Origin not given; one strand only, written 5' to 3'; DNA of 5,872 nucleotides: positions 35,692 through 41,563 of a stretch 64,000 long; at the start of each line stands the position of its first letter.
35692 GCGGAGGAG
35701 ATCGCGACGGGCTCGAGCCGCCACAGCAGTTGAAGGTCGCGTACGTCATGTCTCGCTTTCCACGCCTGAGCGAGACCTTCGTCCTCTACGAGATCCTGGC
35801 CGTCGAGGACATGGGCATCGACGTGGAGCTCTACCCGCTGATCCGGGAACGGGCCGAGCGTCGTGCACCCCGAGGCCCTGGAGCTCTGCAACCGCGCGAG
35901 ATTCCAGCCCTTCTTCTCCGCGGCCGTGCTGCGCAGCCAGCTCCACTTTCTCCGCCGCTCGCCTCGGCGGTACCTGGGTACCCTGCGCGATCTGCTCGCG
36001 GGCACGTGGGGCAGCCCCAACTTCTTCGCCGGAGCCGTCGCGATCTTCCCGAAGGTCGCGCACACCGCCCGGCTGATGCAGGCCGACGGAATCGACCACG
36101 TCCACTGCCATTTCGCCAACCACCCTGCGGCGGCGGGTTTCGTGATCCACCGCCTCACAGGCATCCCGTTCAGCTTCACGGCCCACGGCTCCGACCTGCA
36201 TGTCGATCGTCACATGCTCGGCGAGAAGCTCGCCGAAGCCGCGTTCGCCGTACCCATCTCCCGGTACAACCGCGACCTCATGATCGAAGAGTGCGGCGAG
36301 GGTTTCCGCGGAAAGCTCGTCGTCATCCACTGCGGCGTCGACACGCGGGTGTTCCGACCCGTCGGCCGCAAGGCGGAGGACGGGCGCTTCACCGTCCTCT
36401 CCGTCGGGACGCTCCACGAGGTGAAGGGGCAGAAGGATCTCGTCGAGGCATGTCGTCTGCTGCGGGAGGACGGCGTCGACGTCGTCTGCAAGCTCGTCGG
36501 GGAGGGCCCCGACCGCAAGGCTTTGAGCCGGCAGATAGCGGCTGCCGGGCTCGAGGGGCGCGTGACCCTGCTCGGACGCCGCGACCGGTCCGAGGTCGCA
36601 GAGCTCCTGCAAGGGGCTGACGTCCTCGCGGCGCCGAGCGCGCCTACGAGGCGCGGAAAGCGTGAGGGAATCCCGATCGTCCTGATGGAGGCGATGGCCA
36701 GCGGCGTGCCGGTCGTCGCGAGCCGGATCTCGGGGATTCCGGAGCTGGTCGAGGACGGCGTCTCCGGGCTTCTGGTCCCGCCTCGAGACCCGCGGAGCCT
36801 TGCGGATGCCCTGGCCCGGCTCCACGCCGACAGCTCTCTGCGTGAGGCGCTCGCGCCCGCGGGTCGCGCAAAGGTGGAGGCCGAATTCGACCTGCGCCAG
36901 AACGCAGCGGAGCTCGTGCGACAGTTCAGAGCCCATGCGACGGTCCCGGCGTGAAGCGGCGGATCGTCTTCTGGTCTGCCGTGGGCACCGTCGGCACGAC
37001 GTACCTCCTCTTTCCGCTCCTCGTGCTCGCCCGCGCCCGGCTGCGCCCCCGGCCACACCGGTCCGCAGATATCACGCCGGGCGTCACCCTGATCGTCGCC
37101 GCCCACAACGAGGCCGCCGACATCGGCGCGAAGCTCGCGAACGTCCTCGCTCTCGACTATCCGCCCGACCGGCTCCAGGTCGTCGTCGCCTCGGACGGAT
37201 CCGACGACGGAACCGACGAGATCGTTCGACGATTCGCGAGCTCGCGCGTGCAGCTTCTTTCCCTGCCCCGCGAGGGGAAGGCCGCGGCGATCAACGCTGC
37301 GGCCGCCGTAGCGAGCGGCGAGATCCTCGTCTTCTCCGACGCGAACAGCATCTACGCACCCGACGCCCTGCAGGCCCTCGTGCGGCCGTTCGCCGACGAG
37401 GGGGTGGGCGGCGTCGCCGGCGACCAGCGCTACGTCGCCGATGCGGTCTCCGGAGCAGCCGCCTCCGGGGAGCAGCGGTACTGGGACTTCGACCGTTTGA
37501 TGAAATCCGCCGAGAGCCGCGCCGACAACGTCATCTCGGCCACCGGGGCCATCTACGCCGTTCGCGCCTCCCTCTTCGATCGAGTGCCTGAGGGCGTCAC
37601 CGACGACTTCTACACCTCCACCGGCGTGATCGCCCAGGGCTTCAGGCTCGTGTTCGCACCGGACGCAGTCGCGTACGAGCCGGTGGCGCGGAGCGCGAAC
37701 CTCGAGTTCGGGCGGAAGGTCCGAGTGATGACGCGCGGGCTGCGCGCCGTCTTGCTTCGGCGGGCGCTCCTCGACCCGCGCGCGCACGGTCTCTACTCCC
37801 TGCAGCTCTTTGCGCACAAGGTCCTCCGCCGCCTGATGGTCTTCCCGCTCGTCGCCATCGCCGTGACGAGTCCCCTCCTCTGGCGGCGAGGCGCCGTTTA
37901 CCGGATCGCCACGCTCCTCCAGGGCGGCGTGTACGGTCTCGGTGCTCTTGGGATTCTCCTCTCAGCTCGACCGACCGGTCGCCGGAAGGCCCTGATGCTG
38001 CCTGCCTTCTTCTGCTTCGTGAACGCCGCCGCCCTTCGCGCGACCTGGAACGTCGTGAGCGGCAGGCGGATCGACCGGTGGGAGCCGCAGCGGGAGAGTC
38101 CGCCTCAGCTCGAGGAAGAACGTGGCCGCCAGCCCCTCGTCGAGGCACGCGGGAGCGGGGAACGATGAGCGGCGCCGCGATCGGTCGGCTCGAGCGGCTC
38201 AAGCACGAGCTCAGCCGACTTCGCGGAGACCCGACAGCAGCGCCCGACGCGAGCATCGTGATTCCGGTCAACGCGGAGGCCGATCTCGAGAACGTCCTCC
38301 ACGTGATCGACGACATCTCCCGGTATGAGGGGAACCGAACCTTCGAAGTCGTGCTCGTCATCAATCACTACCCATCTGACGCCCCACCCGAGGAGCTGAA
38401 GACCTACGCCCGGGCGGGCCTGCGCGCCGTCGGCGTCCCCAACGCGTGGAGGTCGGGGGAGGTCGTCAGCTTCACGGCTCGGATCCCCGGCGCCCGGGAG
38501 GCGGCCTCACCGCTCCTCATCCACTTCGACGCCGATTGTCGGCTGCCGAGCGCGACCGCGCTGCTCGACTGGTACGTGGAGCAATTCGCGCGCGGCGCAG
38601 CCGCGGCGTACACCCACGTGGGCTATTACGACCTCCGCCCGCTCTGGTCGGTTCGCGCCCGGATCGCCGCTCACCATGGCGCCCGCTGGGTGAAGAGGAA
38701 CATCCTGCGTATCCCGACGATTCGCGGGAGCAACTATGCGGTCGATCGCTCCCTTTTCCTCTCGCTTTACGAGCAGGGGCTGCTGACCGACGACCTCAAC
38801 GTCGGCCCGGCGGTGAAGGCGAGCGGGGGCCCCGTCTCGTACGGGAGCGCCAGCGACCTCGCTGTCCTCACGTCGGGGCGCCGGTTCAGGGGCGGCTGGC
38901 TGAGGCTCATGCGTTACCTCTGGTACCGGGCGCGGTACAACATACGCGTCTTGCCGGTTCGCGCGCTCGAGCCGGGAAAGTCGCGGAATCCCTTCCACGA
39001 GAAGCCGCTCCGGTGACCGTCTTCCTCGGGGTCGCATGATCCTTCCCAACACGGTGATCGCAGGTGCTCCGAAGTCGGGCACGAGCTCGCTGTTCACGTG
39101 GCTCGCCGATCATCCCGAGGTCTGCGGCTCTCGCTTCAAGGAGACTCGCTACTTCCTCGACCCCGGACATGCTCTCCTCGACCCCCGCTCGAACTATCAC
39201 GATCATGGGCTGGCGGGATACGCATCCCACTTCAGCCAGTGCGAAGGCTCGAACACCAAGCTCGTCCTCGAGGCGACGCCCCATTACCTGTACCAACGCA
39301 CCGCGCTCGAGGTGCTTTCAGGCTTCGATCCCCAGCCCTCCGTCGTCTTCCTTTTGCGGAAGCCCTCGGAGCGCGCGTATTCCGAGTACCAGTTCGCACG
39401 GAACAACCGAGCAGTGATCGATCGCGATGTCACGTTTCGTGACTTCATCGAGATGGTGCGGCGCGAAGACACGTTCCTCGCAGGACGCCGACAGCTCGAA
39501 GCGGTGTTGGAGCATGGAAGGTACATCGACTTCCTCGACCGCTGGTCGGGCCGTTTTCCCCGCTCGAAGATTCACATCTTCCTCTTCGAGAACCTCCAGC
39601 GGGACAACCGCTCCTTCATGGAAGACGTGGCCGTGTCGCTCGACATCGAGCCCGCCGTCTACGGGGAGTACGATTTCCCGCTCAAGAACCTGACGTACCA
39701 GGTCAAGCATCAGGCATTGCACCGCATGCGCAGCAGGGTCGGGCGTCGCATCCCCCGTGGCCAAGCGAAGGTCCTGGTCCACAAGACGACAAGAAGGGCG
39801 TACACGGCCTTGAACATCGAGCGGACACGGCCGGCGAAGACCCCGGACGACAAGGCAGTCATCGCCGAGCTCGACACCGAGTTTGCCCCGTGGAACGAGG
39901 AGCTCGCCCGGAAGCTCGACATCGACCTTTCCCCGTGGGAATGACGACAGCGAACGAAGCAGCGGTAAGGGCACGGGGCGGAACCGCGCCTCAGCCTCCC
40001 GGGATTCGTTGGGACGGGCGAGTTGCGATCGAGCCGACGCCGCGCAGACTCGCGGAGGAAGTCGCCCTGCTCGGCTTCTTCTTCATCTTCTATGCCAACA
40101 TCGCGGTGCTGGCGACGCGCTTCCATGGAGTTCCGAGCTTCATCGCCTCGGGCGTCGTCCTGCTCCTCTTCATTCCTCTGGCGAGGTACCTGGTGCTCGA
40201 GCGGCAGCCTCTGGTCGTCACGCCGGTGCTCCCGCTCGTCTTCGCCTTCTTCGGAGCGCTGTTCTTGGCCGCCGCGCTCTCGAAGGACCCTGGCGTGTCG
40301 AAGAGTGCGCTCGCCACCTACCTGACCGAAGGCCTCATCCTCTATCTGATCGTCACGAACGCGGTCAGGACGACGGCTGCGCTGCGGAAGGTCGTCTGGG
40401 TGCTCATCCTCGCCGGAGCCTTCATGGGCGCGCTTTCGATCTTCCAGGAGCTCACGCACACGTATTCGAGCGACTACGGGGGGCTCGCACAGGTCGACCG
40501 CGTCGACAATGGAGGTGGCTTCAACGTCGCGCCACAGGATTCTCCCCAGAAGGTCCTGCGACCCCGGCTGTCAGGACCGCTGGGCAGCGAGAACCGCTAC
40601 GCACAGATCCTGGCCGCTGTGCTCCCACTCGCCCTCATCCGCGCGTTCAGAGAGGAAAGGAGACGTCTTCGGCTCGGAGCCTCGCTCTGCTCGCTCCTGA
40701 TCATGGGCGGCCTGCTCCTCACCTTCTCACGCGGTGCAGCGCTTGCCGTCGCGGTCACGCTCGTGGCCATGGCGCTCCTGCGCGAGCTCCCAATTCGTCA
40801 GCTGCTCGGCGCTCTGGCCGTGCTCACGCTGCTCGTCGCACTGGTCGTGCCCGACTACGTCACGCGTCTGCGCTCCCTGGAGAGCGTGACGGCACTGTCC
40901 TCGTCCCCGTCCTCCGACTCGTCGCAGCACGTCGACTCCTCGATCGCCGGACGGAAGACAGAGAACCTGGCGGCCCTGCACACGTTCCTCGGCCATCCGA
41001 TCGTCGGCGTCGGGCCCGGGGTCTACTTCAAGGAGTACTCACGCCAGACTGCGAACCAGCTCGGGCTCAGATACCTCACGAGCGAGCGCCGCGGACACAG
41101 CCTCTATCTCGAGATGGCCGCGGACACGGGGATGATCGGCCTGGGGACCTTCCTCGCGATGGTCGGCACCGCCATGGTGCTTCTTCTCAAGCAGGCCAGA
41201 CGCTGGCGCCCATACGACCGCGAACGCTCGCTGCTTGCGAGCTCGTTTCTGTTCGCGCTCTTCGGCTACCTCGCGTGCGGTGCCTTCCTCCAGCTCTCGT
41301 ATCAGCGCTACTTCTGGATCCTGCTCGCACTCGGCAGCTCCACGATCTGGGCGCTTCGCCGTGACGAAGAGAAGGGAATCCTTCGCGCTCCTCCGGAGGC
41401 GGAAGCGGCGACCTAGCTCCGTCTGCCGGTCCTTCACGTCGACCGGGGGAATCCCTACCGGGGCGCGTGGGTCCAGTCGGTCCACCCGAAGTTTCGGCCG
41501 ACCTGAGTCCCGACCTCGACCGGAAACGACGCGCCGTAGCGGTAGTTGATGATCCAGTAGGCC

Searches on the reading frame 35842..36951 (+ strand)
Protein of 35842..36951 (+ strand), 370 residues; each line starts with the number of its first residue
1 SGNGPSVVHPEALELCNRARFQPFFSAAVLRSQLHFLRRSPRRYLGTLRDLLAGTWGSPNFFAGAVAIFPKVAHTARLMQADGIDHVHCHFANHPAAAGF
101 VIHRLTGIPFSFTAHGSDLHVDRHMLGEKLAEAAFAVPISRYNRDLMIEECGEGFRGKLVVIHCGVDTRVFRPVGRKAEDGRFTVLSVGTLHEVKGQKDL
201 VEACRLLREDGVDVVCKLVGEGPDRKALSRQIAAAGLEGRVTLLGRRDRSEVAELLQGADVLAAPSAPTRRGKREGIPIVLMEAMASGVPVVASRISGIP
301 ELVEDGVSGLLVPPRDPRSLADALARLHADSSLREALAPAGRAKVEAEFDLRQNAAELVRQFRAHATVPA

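Call 14: search_protein_families(library=pfam, proteins=[window:35842-36951:+], max_evalue=0.001)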
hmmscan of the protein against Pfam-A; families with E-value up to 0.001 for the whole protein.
window:35842-36951:+ (370 aa): 5 families
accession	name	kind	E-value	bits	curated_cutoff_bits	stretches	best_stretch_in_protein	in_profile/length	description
PF00534.26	Glycos_transf_1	-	2.7e-41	141.4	26.4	1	179-343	12-171/172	Glycosyl transferases group 1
PF13692.12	Glyco_trans_1_4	-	1.2e-38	133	27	1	183-330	2-142/142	Glycosyl transferases group 1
PF13524.12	Glyco_trans_1_2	-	9.1e-12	45.6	25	1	226-359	27-143/144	Glycosyl transferase-like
PF20706.3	GT4-conflict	-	3.9e-11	43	26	1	153-310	167-327/385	Family 4 Glycosyltransferase in conflict systems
PF13439.12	Glyco_transf_4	-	3.1e-10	40.8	28.5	1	64-169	53-169/170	Glycosyltransferase Family 4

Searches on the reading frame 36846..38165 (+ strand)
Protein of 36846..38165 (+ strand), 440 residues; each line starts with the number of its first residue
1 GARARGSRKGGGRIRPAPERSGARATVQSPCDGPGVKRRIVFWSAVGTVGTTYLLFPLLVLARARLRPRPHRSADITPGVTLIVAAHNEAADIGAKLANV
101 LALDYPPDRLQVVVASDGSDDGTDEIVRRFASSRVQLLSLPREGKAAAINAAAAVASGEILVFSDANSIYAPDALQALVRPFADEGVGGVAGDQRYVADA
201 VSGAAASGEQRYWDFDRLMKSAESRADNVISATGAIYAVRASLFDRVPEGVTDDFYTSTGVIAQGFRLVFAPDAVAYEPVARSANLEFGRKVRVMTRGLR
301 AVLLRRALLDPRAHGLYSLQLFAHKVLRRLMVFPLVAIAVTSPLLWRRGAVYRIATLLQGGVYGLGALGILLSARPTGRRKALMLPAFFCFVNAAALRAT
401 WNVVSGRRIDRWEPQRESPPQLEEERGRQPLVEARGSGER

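Call 14: search_protein_families(library=pfam, proteins=[window:36846-38165:+], max_evalue=0.001)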
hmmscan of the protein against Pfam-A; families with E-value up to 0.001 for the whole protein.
window:36846-38165:+ (440 aa): 5 families
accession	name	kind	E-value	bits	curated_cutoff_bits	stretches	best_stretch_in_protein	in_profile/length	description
PF00535.33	Glycos_transf_2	-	7.8e-24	84.9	23.3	1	82-206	2-127/168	Glycosyl transferase family 2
PF13641.12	Glyco_tranf_2_3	-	1.7e-22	81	27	1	78-283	1-216/230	Glycosyltransferase like family 2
PF13506.12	Glyco_transf_21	-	2.7e-08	33.9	21.7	1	145-282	18-158/174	Glycosyl transferase family 21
PF13632.12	Glyco_trans_2_3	-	4.8e-07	30.2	27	1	163-340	4-177/198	Glycosyl transferase family group 2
PF10111.15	Glyco_tranf_2_2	-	0.00049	20.1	27.3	1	107-179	27-103/276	Glycosyltransferase like family 2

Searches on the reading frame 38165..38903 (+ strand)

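Call 57: search_protein_families(library=pfam, proteins=[window:38165-38903:+], max_evalue=1)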
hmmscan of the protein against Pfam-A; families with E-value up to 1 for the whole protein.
window:38165-38903:+ (246 aa): 2 families
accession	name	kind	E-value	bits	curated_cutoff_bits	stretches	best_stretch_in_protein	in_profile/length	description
PF00535.33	Glycos_transf_2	-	0.00041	20.8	23.3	1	30-130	1-94/168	Glycosyl transferase family 2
PF10111.15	Glyco_tranf_2_2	-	0.11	12.4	27.3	1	30-126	1-93/276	Glycosyltransferase like family 2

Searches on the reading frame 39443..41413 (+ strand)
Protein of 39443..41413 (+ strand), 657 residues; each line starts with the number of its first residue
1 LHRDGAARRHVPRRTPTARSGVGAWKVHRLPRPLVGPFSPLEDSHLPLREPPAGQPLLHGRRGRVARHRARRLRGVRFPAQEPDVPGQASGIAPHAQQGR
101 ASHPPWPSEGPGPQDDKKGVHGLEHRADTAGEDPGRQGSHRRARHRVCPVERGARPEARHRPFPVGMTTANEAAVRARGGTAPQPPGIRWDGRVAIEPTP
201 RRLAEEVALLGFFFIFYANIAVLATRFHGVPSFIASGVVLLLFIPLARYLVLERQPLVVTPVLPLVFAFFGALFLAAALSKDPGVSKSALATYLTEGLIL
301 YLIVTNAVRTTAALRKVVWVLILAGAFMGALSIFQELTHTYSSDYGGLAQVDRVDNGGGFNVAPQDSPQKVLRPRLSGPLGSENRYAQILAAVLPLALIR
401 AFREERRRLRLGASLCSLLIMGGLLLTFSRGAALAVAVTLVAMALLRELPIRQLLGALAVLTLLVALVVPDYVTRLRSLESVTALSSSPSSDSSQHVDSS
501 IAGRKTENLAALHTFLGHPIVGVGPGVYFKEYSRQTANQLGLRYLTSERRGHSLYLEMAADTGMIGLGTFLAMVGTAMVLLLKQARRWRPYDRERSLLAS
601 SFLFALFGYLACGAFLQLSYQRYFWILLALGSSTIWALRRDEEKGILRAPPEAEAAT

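Call 14: search_protein_families(library=pfam, proteins=[window:39443-41413:+], max_evalue=0.001)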
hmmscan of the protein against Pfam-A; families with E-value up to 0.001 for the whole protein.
window:39443-41413:+ (657 aa): 1 family
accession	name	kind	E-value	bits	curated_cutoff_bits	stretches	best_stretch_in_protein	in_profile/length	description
PF04932.20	Wzy_C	-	1.5e-16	61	31.7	1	417-571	3-149/149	O-Antigen ligase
